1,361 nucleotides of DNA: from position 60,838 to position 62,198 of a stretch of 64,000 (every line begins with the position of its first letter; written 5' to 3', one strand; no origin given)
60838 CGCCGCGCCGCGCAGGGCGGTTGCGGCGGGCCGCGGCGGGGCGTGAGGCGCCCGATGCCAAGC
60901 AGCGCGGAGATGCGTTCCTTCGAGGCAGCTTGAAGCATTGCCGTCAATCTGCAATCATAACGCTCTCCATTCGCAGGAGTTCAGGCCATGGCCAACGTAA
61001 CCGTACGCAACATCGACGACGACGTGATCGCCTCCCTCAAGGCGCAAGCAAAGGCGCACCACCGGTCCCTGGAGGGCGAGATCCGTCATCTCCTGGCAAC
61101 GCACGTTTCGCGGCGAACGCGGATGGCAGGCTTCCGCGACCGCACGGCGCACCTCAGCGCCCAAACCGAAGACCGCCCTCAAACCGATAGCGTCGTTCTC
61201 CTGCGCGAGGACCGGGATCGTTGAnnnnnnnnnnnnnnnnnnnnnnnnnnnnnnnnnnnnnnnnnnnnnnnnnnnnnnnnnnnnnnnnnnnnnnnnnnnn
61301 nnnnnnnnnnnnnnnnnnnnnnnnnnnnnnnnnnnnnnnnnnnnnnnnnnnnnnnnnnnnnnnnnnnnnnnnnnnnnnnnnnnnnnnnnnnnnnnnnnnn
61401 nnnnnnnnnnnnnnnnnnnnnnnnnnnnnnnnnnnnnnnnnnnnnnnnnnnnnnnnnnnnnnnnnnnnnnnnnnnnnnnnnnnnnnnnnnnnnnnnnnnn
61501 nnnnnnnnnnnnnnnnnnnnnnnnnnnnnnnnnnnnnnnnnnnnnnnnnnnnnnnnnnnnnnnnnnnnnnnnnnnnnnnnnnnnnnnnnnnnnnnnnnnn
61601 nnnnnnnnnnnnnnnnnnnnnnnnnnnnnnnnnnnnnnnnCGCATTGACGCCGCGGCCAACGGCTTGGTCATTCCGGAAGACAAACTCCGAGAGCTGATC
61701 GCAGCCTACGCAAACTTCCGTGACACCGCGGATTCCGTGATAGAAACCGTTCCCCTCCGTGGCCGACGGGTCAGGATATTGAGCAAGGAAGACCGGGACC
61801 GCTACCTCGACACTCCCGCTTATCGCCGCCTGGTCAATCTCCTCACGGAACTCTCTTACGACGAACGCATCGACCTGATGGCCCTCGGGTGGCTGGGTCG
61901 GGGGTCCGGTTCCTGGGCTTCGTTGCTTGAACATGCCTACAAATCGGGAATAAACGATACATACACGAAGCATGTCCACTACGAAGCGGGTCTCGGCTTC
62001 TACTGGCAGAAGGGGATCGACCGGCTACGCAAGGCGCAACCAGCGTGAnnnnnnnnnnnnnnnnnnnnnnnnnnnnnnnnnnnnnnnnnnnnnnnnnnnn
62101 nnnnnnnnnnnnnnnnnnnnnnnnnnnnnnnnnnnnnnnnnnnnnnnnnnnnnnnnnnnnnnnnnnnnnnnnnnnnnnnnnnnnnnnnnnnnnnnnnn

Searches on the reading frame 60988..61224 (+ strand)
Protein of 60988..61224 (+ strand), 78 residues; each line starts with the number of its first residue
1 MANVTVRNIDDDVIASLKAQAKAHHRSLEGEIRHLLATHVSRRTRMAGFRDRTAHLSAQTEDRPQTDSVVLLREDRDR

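Call 5: search_protein_families(library=pfam, proteins=[window:60988-61224:+], max_evalue=0.01)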
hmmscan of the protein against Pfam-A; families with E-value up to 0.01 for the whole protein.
window:60988-61224:+ (78 aa): 3 families
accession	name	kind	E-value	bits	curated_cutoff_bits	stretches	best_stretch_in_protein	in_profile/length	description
PF22513.2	FitA-like_RHH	-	9.2e-16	58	27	1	2-39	1-38/39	Antitoxin FitA-like, ribbon-helix-helix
PF19891.5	DUF6364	-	0.0024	18.8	27.3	1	8-46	8-39/70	Family of unknown function (DUF6364)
PF11903.14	ParD_like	-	0.0062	16.9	23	1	9-34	6-31/73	ParD-like antitoxin of type II bacterial toxin-antitoxin system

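Call 6: search_protein_families(library=padloc, proteins=[window:60988-61224:+], max_evalue=0.01)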
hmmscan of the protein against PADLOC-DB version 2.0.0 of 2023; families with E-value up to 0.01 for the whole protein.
window:60988-61224:+ (78 aa): 0 families

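Call 8: search_protein_families(library=ncbifam, proteins=[window:60988-61224:+], max_evalue=0.01)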
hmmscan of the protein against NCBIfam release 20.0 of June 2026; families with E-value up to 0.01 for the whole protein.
window:60988-61224:+ (78 aa): 1 family
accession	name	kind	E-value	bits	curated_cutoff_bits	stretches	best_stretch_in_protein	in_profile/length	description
NF050181.1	TA_anti_VapB_Myco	equivalog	0.00049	20.5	60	1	1-51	1-51/72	type II toxin-antitoxin system VapB family antitoxin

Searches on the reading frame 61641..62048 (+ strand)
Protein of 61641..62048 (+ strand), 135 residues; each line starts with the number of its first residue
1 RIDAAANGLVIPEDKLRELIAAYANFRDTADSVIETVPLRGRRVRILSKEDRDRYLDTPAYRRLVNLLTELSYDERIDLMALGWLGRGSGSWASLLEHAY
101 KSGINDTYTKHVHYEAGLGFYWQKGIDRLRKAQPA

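Call 67: predict_structure(alignment_id=A4)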
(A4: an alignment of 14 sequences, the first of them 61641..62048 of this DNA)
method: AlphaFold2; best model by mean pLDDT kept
length: 135 residues; sequences in the alignment: 14
mean_pLDDT: 85.8   pTM: 0.78
mean pLDDT of the five models: 85.8, 84.8, 84.4, 84.3, 80.0
residues with pLDDT >= 90: 78; 70-90: 40; 50-70: 12; < 50: 5
segments of 3 or more residues with pLDDT < 50: 1-5
pLDDT, mean of each block of 10 residues (from residue 1): 60 96 93 81 75 86 94 93 94 92 70 90 95 78
secondary structure, 60 per line:
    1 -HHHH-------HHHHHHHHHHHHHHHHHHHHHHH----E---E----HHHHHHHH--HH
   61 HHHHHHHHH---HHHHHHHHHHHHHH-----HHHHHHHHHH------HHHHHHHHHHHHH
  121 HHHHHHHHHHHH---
elements in order: H2-5 H13-35 H49-56 H59-69 H73-86 H92-101 H108-132

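Call 69: fold_search(model_id=the predicted structure, library=pdb)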
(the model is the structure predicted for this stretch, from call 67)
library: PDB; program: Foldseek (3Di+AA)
matches with E <= 10: 111; with E <= 0.001: 0
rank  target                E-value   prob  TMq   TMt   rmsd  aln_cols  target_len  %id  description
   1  6w18_G                7.1e-01  0.09  0.19  0.20  14.7       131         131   16  Structure of S. pombe Arp2/3 complex in inactive state (released 2020-08-12)
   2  9b3t_A                9.3e-01  0.23  0.33  0.19  12.3       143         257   15  Octameric prenyltransferase domain of linkerless Fusicoccadiene synthase with C2 symmetry without associated cyclase d (released 2024-09-25)
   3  2evs_A                1.4e+00  0.14  0.29  0.23   9.5       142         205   18  Crystal structure of human Glycolipid Transfer Protein complexed with n-hexyl-beta-D-glucoside (released 2006-11-14)
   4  3dwl_G                1.6e+00  0.07  0.19  0.22  15.2       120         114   14  Crystal Structure of Fission Yeast Arp2/3 Complex Lacking the Arp2 Subunit (released 2008-08-26)
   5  6rxt_UL               1.9e+00  0.09  0.24  0.07  14.1       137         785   13  Cryo-EM structure of the 90S pre-ribosome (Kre33-Noc4) from Chaetomium thermophilum, state A (released 2019-08-14)
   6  3ovu_C                2.1e+00  0.04  0.16  0.16  14.2       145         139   12  Crystal Structure of Human Alpha-Haemoglobin Complexed with AHSP and the First NEAT Domain of IsdH from Staphylococcus (released 2011-09-21)
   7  2bv7                  2.4e+00  0.12  0.31  0.25  11.3       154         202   17  Crystal structure of GLTP with bound GM3 (released 2005-12-14)
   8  9b3t_F                2.7e+00  0.11  0.31  0.19  12.5       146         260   15  Octameric prenyltransferase domain of linkerless Fusicoccadiene synthase with C2 symmetry without associated cyclase d (released 2024-09-25)
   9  9e86_F                2.8e+00  0.09  0.26  0.16  12.1       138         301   13  De Novo Mycobacterium tuberculosis transcription initiation promoter complex with 5-mer RNA and open Beta' clamp (RNA  (released 2025-10-01)
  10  9jhq                  2.8e+00  0.07  0.20  0.05  15.8       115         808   17  Crystal structure of GodF, a post-translational modification enzyme involved in the biosynthesis of goadsporin (released 2025-09-10)
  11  7mq8_LR               3.0e+00  0.08  0.24  0.06  12.4       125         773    9  Cryo-EM structure of the human SSU processome, state pre-A1 (released 2021-09-22)
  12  1tfj                  3.1e+00  0.11  0.32  0.25   9.3       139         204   16  Crystal structure of Bovine Glycolipid transfer protein in complex with a fatty acid (released 2005-08-09)
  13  9b3t_D                3.1e+00  0.10  0.32  0.20  12.4       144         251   15  Octameric prenyltransferase domain of linkerless Fusicoccadiene synthase with C2 symmetry without associated cyclase d (released 2024-09-25)
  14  5ica_A                3.1e+00  0.08  0.27  0.23  13.9       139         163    9  Structure of the CTD complex of UTP12, Utp13, Utp1 and Utp21 (released 2016-07-06)
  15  2ng1                  3.1e+00  0.08  0.18  0.10  11.1        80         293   24  N AND GTPASE DOMAINS OF THE SIGNAL SEQUENCE RECOGNITION PROTEIN FFH FROM THERMUS AQUATICUS (released 1999-07-30)
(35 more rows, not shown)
